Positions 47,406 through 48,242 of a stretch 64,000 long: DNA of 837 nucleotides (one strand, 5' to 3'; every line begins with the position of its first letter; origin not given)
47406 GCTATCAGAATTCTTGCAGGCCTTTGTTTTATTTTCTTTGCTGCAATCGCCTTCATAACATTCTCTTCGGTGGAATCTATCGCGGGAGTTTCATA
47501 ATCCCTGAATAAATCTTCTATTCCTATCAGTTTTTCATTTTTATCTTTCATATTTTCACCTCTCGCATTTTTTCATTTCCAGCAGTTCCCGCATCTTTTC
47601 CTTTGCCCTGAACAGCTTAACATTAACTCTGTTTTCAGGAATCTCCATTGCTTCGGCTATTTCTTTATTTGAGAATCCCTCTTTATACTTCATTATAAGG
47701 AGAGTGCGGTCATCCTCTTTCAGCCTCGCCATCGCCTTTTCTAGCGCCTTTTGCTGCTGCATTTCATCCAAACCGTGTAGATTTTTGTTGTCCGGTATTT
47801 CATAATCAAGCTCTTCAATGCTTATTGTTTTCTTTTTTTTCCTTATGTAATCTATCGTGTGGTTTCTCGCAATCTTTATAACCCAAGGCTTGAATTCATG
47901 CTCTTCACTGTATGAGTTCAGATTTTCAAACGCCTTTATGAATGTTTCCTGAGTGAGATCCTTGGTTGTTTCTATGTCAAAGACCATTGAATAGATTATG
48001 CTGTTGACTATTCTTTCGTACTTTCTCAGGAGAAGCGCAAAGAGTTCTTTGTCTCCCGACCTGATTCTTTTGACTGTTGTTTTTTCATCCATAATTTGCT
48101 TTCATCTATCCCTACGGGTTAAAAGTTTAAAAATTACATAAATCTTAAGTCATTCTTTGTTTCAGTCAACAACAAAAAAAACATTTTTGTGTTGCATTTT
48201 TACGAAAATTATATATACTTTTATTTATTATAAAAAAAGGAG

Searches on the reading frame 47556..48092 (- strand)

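Call 30: search_protein_families(library=pfam, proteins=[window:47556-48092:-])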
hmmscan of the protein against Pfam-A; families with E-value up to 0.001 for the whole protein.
window:47556-48092:- (178 aa): 7 families
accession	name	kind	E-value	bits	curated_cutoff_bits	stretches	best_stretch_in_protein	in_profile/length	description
PF08281.18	Sigma70_r4_2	-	5.4e-15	55.2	25.7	1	115-167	2-54/54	Sigma-70, region 4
PF04542.20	Sigma70_r2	-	2.8e-14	53.1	24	1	21-88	1-70/71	Sigma-70 region 2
PF04545.22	Sigma70_r4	-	3.7e-08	33.2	24.1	1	120-169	1-50/50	Sigma-70, region 4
PF07638.17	Sigma70_ECF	-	0.0001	22.7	21.1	1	8-169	9-181/185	ECF sigma factor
PF00196.25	GerE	-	0.0005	20.1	23.5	1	137-168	15-46/57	Bacterial regulatory proteins, luxR family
PF06530.18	Phage_antitermQ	-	0.00084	19.7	26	0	118-175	54-114/118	Phage antitermination protein Q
PF13384.12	HTH_23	-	0.00091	19.4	24.6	0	124-157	2-35/50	Homeodomain-like domain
